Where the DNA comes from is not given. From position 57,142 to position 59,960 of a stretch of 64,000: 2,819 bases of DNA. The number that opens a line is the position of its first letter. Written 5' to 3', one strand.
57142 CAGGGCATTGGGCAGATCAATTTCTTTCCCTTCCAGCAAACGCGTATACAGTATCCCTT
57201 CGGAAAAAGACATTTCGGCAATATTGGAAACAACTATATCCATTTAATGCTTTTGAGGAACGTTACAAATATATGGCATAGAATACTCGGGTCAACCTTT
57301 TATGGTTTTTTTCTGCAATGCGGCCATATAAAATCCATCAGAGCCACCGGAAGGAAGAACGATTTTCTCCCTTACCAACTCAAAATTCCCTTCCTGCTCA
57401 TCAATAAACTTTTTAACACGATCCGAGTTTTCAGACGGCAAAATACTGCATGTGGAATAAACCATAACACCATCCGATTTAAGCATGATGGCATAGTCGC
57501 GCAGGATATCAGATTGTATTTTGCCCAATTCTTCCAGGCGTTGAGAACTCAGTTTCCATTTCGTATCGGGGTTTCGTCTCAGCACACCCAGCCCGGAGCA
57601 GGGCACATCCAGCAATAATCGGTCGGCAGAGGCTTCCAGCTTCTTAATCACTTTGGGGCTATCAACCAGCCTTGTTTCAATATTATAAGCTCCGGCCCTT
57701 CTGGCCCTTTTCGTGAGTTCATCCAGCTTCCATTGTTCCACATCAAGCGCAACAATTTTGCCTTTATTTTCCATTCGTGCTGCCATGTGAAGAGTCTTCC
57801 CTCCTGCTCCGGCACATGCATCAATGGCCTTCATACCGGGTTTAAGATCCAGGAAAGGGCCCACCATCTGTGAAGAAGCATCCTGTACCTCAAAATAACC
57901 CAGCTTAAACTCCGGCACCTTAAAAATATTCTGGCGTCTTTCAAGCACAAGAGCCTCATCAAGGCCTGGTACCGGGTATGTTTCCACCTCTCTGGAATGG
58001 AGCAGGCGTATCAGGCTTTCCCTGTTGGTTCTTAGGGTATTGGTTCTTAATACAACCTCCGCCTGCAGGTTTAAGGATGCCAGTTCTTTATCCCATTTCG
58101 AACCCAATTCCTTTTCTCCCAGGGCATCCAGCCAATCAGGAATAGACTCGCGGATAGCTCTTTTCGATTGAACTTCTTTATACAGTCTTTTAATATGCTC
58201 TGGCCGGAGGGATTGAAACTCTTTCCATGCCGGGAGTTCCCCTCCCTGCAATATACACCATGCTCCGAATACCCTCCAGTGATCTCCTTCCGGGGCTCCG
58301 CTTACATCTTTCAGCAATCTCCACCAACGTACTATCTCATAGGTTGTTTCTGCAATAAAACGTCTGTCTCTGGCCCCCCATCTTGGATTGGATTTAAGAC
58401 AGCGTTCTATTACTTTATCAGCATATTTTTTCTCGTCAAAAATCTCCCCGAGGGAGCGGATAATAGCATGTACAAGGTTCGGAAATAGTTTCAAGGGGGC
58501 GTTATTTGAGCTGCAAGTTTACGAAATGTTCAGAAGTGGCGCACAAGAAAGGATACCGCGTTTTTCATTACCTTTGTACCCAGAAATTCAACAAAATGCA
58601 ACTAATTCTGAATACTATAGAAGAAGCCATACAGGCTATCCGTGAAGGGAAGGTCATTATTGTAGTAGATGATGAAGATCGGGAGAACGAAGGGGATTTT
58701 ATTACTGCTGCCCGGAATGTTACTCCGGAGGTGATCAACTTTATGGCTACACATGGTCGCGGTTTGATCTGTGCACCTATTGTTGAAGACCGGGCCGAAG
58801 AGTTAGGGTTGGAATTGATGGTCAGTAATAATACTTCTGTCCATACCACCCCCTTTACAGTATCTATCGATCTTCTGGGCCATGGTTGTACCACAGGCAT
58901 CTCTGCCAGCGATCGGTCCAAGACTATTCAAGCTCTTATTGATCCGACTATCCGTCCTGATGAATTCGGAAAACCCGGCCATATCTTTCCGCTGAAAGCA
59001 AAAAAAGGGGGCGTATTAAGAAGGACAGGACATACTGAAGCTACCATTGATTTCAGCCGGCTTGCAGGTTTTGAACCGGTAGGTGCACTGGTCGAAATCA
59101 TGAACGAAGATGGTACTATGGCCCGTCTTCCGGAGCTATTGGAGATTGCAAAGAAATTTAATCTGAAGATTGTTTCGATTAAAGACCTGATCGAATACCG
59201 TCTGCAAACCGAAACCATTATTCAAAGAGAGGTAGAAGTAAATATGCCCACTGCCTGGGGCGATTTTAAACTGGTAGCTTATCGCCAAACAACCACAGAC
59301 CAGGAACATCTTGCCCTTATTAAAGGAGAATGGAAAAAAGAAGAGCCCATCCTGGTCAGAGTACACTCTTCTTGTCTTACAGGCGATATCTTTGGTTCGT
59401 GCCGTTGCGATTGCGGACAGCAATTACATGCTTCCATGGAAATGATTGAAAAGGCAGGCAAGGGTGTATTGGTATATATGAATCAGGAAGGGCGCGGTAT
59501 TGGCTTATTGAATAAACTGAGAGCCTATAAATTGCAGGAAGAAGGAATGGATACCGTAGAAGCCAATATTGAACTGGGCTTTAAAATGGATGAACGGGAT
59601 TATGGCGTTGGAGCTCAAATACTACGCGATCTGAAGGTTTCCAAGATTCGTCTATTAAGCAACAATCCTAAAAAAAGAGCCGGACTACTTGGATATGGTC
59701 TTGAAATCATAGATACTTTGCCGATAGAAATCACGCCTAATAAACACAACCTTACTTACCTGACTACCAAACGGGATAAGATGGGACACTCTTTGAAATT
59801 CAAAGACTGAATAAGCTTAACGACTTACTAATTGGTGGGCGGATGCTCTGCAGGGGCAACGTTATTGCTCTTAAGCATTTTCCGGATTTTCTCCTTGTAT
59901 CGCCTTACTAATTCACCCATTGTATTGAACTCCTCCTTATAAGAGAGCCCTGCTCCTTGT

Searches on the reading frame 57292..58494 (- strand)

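Call 78: search_protein_families(library=pfam, proteins=[window:57292-58494:-], max_evalue=0.00001)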
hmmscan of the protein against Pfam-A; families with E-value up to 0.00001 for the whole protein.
window:57292-58494:- (400 aa): 5 families
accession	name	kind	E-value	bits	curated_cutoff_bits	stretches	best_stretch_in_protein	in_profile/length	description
PF01189.24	Methyltr_RsmB-F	-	4.3e-40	137.9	27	1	215-376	4-165/199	16S rRNA methyltransferase RsmB/F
PF22458.1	RsmF-B_ferredox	-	1.7e-10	41.3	27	1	119-190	2-73/74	Methyltr_RsmF/B-like, ferredoxin-like domain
PF01209.24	Ubie_methyltran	-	3.1e-06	27.2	20.1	1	217-274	45-102/233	ubiE/COQ5 methyltransferase family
PF13847.12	Methyltransf_31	-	3.7e-06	27.1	27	1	218-355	2-114/145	Methyltransferase domain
PF17125.10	Methyltr_RsmF_N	-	9.2e-06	26.4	34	0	128-206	11-86/86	N-terminal domain of 16S rRNA methyltransferase RsmF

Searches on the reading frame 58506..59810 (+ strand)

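Call 78: search_protein_families(library=pfam, proteins=[window:58506-59810:+], max_evalue=0.00001)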
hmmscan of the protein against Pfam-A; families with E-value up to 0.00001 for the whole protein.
window:58506-59810:+ (434 aa): 2 families
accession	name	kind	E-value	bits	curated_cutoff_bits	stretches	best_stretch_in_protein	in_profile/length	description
PF00926.24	DHBP_synthase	-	2.1e-84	282.3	26.4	1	39-231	1-191/191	3,4-dihydroxy-2-butanone 4-phosphate synthase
PF00925.25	GTP_cyclohydro2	-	1.2e-76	256.3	23.3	1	241-405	2-164/165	GTP cyclohydrolase II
